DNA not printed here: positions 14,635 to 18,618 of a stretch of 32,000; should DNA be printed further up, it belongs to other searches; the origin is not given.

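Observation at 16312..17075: GlnE chimera: a GlnD-type linker plus tandem ACT module inserted between the two nucleotidyltransferase halves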

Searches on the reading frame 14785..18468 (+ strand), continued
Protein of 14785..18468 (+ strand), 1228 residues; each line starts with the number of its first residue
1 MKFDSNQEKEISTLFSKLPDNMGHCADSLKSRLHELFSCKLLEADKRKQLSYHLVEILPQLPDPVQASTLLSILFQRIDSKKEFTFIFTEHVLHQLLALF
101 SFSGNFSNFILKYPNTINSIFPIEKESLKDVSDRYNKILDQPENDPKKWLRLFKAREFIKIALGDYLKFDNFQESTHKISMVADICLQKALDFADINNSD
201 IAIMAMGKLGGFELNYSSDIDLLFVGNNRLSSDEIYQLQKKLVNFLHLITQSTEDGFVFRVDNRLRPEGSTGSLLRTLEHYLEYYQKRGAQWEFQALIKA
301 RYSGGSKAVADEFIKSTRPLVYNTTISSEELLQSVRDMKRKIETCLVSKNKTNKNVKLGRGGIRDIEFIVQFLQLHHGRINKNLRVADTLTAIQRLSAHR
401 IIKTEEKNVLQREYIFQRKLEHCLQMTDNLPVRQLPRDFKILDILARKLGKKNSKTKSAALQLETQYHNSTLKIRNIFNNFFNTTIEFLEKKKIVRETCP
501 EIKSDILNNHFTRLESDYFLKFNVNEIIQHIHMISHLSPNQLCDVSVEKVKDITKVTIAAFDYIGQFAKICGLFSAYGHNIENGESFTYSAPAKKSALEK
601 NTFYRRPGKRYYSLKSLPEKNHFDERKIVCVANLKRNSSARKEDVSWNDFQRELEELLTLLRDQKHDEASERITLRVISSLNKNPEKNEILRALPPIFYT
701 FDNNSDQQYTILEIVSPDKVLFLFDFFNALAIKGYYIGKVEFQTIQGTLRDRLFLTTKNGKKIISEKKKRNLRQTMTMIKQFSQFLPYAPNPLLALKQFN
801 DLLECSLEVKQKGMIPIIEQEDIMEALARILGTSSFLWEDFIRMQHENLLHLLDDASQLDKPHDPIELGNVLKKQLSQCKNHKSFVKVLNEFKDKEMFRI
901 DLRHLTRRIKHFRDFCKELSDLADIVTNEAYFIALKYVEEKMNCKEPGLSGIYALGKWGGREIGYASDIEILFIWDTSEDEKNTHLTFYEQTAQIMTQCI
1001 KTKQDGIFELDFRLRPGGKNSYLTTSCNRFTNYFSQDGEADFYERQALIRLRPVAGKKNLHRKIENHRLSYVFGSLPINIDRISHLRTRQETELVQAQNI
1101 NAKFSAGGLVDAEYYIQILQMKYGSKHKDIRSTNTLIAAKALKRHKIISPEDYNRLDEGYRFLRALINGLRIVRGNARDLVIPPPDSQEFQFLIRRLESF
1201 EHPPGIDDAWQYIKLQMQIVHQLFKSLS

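Call 42: find_encoding_contigs(protein=P0014, flank=10000, max_places=1)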
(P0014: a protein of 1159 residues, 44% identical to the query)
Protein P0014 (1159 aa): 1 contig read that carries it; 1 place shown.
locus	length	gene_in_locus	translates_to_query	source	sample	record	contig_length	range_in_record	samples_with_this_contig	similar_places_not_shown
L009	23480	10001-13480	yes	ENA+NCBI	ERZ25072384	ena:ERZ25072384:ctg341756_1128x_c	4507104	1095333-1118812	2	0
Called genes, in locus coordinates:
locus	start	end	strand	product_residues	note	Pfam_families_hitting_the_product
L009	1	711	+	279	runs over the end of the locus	PF00903:Glyoxalase, PF13468:Glyoxalase_3 (faint), PF13669:Glyoxalase_4 (faint), PF18029:Glyoxalase_6 (weak), PF00903:Glyoxalase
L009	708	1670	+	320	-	PF00903:Glyoxalase, PF13669:Glyoxalase_4 (faint), PF00903:Glyoxalase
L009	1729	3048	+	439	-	PF00034:Cytochrom_C (faint)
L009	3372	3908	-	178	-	PF00293:NUDIX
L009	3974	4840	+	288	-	PF00296:Bac_luciferase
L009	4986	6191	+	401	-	PF00149:Metallophos (faint)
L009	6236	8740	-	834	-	PF26549:Tricorn_N (faint), PF02129:Peptidase_S15 (faint), PF00326:Peptidase_S9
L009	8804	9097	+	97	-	PF02604:PhdYeFM_antitox (weak)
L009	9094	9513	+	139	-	PF01850:PIN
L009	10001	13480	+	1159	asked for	PF03710:GlnE, PF08335:GlnD_UR_UTase, PF10335:DUF294_C (faint), PF03710:GlnE, PF08335:GlnD_UR_UTase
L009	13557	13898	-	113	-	PF00543:P-II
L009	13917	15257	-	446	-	PF00909:Ammonium_transp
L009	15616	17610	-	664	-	PF02727:Cu_amine_oxidN2, PF21994:AGAO-like_N2 (weak), PF02728:Cu_amine_oxidN3 (weak), PF01179:Cu_amine_oxid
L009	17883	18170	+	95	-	-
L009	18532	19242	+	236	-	-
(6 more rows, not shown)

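Call 43: find_encoding_contigs(protein=P0003, flank=10000, max_places=1)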
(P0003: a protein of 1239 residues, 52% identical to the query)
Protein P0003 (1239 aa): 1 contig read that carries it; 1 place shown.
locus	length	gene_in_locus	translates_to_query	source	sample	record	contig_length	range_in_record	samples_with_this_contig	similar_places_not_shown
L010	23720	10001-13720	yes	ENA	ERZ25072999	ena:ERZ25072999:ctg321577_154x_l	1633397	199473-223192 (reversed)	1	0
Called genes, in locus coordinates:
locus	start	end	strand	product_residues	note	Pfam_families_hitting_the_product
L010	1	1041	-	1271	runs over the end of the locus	PF00069:Pkinase, PF07714:PK_Tyr_Ser-Thr, PF10952:DUF2753 (faint), PF00069:Pkinase, PF07714:PK_Tyr_Ser-Thr, PF07719:TPR_2 (faint), PF04212:MIT (faint), PF03781:FGE-sulfatase, +2 more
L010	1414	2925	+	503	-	PF00069:Pkinase, PF07714:PK_Tyr_Ser-Thr, PF00027:cNMP_binding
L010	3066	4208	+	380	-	PF00069:Pkinase, PF07714:PK_Tyr_Ser-Thr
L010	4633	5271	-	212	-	PF12766:Pyridox_oxase_2 (weak), PF01243:PNPOx_N, PF10590:PNP_phzG_C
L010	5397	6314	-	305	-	PF16881:LIAS_N (faint), PF04055:Radical_SAM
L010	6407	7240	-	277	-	PF17930:LpxI_N, PF06230:LpxI_C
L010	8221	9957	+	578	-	PF07719:TPR_2 (faint), PF13174:TPR_6 (faint), PF13428:TPR_14 (faint), PF25063:ARM_TT21_C (faint), PF13414:TPR_11 (faint), PF13432:TPR_16 (faint), PF13431:TPR_17 (faint), PF13424:TPR_12, +12 more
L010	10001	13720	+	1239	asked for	PF03710:GlnE, PF08335:GlnD_UR_UTase, PF03710:GlnE, PF08335:GlnD_UR_UTase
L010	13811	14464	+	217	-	PF04028:DUF374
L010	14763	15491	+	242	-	PF02224:Cytidylate_kin, PF13238:AAA_18 (faint)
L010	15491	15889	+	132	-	PF13279:4HBT_2, PF03061:4HBT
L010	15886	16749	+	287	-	PF03167:UDG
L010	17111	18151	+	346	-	PF07885:Ion_trans_2, PF02254:TrkA_N, PF02080:TrkA_C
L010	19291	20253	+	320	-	PF06347:SH3_4 (faint), PF08239:SH3_3 (weak)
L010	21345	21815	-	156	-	PF11220:DUF3015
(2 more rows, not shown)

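Call 44: find_encoding_contigs(protein=P0005, flank=10000, max_places=1)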
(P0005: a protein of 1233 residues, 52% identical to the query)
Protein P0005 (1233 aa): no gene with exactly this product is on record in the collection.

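Call 45: find_encoding_contigs(protein=P0109, flank=10000, max_places=1)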
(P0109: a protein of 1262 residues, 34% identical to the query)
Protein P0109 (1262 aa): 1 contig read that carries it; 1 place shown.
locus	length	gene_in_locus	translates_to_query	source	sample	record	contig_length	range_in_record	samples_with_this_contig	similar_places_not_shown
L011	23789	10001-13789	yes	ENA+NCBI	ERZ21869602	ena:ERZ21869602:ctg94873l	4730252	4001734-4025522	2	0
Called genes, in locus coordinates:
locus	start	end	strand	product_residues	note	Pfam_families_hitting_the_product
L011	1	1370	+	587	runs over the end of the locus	PF02706:Wzz (weak)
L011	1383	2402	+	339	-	PF13614:AAA_31 (weak)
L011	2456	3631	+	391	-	PF13191:AAA_16 (weak), PF13401:AAA_22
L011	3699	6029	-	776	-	PF00072:Response_reg, PF00989:PAS, PF13188:PAS_8 (weak), PF13426:PAS_9, PF13426:PAS_9, PF08447:PAS_3, PF00512:HisKA, PF02518:HATPase_c, +3 more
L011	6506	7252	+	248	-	PF00300:His_Phos_1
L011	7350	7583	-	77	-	-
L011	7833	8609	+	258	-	PF01026:TatD_DNase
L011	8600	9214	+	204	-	PF02545:Maf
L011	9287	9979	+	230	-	PF01168:Ala_racemase_N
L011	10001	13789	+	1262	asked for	PF03710:GlnE, PF08335:GlnD_UR_UTase, PF03710:GlnE, PF08335:GlnD_UR_UTase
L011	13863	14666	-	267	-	PF01497:Peripla_BP_2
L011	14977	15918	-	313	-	PF00581:Rhodanese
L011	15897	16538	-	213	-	PF00226:DnaJ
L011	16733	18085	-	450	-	PF00285:Citrate_synt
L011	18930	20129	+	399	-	PF00108:Thiolase_N, PF02803:Thiolase_C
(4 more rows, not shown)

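Call 65: list_cluster_members(proteins=[P0002, P0014, P0019, P0031, P0032, P0033, P0045, P0061, P0101, P0109])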
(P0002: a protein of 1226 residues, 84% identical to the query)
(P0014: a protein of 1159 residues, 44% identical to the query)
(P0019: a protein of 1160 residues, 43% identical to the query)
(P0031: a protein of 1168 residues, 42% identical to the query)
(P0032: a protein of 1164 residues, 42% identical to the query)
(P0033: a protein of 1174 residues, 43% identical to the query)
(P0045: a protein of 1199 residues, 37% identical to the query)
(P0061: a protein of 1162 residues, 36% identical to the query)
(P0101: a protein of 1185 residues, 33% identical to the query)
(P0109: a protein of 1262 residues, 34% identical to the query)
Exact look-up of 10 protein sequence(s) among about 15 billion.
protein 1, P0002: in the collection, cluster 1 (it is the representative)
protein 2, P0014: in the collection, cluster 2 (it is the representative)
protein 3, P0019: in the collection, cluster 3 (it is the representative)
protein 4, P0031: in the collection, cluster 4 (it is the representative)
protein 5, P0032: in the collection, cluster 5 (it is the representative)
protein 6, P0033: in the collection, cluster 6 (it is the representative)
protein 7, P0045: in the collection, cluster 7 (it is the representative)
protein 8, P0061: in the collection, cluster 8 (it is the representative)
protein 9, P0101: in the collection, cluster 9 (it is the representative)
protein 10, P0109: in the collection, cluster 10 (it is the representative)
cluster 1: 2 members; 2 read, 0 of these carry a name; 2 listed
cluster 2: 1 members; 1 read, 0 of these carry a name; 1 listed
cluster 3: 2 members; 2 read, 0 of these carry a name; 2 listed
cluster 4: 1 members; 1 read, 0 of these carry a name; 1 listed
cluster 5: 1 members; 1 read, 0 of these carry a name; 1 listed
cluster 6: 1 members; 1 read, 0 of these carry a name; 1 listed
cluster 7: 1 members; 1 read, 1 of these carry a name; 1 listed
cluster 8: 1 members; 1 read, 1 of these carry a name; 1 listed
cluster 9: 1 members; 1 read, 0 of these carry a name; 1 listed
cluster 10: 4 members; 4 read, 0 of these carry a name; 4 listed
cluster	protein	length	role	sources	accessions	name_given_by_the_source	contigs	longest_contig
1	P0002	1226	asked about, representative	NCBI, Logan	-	-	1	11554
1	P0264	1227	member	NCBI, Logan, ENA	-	-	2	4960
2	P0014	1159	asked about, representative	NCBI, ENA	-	-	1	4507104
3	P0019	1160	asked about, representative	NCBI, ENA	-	-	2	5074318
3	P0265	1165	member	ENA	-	-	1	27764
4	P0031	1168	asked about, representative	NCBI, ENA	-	-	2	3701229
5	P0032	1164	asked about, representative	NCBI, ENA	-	-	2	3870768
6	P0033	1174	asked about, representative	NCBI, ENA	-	-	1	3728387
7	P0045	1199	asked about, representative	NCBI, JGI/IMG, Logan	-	glutamate-ammonia-ligase adenylyltransferase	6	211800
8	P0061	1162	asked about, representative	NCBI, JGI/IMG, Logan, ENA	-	glutamate-ammonia-ligase adenylyltransferase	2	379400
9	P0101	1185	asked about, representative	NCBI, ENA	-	-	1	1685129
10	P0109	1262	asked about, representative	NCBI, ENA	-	-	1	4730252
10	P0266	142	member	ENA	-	-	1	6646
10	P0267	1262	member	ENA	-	-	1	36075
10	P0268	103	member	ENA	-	-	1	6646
